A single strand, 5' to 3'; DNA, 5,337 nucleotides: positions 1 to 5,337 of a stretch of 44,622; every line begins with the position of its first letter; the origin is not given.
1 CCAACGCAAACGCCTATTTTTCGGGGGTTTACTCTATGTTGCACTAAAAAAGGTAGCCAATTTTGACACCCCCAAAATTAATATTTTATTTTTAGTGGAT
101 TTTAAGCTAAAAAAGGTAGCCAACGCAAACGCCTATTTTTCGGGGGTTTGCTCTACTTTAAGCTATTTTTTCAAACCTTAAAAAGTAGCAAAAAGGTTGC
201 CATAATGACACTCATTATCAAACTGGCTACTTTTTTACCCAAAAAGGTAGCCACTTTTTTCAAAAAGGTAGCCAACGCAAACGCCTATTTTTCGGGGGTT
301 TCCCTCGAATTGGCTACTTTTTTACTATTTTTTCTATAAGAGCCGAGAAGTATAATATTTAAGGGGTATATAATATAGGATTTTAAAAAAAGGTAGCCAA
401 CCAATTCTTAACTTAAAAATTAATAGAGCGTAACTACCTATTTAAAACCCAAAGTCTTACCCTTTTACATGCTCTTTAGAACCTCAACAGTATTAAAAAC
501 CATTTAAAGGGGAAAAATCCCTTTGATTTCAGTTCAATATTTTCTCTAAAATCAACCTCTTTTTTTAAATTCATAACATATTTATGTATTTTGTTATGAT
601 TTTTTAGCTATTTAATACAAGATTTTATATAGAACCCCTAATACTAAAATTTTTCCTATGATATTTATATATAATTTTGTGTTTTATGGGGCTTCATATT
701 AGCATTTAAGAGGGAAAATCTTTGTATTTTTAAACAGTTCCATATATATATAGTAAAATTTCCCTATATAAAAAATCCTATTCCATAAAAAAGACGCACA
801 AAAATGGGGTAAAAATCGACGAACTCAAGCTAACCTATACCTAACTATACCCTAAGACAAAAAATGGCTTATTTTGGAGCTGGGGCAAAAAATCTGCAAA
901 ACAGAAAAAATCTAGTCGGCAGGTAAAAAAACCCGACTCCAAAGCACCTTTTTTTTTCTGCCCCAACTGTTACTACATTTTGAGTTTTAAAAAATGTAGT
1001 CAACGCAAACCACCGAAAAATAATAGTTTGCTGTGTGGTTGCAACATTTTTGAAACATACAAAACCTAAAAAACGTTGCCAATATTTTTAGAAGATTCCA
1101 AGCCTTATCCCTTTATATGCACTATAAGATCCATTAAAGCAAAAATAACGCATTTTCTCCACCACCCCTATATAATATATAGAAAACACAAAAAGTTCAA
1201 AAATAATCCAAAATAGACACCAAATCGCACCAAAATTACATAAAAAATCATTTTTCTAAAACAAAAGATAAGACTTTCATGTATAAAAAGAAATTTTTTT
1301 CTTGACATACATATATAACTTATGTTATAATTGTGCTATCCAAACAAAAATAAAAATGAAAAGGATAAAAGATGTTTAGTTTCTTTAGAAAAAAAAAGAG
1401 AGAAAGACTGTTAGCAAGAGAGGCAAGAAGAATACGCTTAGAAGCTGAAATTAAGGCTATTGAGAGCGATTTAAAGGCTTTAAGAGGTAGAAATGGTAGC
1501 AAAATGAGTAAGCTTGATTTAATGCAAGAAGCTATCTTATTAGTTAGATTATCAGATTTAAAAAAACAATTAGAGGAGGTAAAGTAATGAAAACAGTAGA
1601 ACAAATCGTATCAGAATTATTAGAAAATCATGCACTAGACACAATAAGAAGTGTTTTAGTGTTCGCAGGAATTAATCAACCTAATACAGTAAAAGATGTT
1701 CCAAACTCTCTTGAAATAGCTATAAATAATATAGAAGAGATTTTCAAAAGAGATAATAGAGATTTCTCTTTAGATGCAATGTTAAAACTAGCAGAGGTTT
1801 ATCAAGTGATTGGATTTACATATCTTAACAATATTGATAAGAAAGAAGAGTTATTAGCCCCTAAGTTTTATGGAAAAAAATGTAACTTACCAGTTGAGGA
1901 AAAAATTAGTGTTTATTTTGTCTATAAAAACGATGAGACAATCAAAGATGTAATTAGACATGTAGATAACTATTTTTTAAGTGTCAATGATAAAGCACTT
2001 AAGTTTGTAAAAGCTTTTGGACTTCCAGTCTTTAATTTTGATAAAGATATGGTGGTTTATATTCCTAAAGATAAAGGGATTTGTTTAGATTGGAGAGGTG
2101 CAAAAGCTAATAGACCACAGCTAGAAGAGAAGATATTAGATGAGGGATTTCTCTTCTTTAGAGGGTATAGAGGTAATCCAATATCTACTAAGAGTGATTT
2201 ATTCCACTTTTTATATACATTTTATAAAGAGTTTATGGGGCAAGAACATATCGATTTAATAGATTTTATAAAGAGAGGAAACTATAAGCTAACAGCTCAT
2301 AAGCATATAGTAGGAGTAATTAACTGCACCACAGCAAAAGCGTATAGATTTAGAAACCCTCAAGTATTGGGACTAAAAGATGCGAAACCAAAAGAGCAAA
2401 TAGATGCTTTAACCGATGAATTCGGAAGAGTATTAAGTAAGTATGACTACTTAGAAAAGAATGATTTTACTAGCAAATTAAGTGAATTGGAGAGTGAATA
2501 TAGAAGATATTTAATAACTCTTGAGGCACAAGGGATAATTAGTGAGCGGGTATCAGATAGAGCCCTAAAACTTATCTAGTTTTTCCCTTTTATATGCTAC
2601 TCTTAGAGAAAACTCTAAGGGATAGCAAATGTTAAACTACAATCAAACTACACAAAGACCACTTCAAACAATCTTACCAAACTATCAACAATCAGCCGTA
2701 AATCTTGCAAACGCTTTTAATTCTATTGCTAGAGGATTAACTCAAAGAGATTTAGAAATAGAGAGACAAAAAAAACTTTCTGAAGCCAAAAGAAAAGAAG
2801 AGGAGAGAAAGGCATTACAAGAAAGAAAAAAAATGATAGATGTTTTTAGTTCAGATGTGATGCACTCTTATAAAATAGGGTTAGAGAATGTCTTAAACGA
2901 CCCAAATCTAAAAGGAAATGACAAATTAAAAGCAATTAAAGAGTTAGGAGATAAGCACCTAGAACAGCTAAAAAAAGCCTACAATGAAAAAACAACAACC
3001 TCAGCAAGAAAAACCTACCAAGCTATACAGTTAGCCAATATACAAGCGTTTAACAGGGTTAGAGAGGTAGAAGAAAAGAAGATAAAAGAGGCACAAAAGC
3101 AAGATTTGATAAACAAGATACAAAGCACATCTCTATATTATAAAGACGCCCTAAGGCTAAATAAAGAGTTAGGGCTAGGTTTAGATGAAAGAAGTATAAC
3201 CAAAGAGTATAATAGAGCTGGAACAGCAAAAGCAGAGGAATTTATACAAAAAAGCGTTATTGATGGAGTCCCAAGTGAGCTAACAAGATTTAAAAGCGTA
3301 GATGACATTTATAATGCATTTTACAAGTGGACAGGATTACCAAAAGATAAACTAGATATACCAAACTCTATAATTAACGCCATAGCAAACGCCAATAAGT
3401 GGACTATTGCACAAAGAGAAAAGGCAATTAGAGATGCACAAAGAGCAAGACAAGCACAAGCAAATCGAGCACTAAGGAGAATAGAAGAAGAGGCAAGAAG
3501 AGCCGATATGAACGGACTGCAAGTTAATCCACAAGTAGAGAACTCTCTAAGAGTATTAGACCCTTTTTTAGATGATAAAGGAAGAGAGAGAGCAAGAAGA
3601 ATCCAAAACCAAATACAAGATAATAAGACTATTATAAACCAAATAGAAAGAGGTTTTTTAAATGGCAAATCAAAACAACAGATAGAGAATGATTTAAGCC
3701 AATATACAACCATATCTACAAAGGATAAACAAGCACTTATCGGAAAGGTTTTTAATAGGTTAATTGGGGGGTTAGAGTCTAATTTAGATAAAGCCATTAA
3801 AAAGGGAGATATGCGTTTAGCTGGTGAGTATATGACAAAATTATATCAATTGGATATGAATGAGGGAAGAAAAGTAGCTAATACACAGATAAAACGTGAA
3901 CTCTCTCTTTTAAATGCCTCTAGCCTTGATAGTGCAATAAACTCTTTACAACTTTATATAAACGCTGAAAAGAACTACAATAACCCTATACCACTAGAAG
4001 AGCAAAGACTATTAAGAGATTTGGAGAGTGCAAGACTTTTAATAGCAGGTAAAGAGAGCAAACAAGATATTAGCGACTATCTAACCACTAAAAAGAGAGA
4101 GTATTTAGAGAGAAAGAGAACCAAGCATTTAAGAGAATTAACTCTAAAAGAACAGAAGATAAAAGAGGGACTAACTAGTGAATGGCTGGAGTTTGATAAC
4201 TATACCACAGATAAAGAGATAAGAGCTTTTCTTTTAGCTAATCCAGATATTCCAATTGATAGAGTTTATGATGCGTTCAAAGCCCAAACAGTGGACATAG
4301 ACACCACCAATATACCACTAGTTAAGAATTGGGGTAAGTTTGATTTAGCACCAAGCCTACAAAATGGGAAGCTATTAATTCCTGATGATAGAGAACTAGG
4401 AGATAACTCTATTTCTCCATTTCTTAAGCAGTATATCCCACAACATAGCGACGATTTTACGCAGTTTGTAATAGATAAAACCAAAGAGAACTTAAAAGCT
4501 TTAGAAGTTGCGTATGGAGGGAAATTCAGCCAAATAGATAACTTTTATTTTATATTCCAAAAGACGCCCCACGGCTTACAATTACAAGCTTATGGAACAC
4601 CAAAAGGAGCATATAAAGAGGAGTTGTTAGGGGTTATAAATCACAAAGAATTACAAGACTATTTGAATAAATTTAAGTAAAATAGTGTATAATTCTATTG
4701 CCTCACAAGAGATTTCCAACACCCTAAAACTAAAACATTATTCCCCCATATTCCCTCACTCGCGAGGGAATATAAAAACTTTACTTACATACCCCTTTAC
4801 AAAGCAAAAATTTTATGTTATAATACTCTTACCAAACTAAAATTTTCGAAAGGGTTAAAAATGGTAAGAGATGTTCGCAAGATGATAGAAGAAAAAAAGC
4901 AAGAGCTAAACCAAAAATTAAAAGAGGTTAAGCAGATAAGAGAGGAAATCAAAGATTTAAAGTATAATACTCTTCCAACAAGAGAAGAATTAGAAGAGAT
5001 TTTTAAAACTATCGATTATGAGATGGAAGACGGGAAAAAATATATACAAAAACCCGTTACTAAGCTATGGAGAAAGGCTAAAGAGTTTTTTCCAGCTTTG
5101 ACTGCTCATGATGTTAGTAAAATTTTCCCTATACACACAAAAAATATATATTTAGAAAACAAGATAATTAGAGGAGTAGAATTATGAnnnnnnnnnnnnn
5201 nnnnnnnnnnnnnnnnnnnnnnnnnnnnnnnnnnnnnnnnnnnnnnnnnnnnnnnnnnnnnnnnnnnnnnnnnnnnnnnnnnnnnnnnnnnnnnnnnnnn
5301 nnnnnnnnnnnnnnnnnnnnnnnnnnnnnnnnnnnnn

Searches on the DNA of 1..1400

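Call 86: search_rna_families(source=window, start=1, end=1400, threshold=evalue, max_evalue=1)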
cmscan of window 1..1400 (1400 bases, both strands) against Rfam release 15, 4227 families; matches with E-value up to 1: 5.
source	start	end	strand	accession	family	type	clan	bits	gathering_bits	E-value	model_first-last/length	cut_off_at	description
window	220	341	-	RF02618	SSRC34_2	Gene; sRNA;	-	23.7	48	0.36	1-125/125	no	Streptococcus sRNA 34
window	363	463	-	RF03940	MIR9563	Gene; miRNA;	-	23.6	90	0.11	1-127/127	no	MIR9563 microRNA precursor family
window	653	717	+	RF00085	SNORD28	Gene; snRNA; snoRNA; CD-box;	-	22.4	50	0.89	1-75/75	no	Small nucleolar RNA SNORD28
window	443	531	-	RF03664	MIR6288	Gene; miRNA;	-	20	74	0.71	1-92/92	no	MIR6288 microRNA precursor family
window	159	303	+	RF02634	EF3314_EF3315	Gene; sRNA;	-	17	100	0.43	1-141/141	no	Enterococcus sRNA EF3314_EF3315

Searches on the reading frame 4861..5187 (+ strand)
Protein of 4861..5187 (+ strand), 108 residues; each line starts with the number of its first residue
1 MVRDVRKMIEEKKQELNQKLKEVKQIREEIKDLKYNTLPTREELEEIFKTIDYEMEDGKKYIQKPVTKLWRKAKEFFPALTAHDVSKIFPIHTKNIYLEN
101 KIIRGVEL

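Call 9: search_protein_families(library=phrogs, proteins=[window:4861-5187:+])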
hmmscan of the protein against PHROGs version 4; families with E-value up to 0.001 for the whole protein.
window:4861-5187:+ (108 aa): 0 families

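Call 10: search_protein_families(library=pfam, proteins=[window:4861-5187:+], max_evalue=0.01)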
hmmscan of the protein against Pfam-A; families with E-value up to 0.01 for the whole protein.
window:4861-5187:+ (108 aa): 1 family
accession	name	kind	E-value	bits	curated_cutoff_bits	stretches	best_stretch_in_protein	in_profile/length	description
PF23735.1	KIF9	-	0.0045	17.6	31.9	1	7-49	18-60/140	Kinesin-like protein KIF9 domain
